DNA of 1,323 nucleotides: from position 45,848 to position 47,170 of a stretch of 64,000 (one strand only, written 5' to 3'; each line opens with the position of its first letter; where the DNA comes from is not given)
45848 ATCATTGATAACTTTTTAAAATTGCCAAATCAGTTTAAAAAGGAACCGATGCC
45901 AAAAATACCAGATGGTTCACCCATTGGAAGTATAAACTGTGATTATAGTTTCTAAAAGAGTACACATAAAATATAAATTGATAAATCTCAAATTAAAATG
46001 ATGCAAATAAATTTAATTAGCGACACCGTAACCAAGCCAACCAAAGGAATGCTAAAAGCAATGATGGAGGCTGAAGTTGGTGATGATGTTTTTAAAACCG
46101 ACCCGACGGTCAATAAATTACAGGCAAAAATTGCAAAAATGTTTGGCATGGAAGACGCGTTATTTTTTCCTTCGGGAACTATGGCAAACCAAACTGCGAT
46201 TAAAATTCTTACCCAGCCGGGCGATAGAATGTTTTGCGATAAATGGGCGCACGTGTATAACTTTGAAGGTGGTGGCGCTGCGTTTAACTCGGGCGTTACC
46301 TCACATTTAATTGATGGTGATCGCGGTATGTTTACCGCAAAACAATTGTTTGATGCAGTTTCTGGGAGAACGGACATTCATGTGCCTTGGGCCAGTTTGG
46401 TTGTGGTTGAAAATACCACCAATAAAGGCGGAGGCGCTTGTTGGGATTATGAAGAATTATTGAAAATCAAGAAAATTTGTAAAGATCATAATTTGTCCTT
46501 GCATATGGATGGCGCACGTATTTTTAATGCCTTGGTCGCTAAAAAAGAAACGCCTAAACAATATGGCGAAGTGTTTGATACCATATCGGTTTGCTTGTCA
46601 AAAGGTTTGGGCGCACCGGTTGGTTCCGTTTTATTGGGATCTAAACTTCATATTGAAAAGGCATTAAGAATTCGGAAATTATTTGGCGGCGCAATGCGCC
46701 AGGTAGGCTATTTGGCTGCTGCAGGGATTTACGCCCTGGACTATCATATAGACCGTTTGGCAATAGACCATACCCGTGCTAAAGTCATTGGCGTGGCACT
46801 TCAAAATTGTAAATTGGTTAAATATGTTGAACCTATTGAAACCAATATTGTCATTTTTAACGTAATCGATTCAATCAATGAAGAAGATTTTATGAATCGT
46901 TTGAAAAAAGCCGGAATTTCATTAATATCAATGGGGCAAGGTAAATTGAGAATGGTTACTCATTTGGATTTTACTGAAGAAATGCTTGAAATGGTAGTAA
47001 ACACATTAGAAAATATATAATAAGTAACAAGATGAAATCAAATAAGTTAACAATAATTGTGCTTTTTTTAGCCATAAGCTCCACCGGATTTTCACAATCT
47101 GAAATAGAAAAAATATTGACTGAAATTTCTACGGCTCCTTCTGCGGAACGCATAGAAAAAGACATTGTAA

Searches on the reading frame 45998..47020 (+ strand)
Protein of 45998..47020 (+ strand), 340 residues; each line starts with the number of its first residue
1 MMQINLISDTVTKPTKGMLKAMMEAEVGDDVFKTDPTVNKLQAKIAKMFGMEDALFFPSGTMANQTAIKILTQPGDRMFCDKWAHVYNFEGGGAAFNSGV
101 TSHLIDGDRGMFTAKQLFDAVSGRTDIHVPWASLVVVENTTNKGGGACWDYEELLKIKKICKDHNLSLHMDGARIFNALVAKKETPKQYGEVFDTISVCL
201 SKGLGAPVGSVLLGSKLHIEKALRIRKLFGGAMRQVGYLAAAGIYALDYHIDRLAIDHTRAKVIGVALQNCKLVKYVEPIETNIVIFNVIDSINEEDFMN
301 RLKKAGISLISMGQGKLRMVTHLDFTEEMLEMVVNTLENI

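Call 36: search_protein_families(library=pfam, proteins=[window:45998-47020:+])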
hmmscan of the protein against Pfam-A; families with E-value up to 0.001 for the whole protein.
window:45998-47020:+ (340 aa): 4 families
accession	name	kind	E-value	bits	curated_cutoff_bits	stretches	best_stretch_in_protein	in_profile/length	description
PF01212.27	Beta_elim_lyase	-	6.2e-90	301.9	27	1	5-289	1-285/288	Beta-eliminating lyase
PF00202.27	Aminotran_3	-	9.2e-08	31.6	30.5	0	31-73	66-107/403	Aminotransferase class-III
PF00155.27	Aminotran_1_2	-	1.7e-05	24.6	19.7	1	14-334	18-358/361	Aminotransferase class I and II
PF01053.26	Cys_Met_Meta_PP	-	6.1e-05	22.2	27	1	35-83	51-99/381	Cys/Met metabolism PLP-dependent enzyme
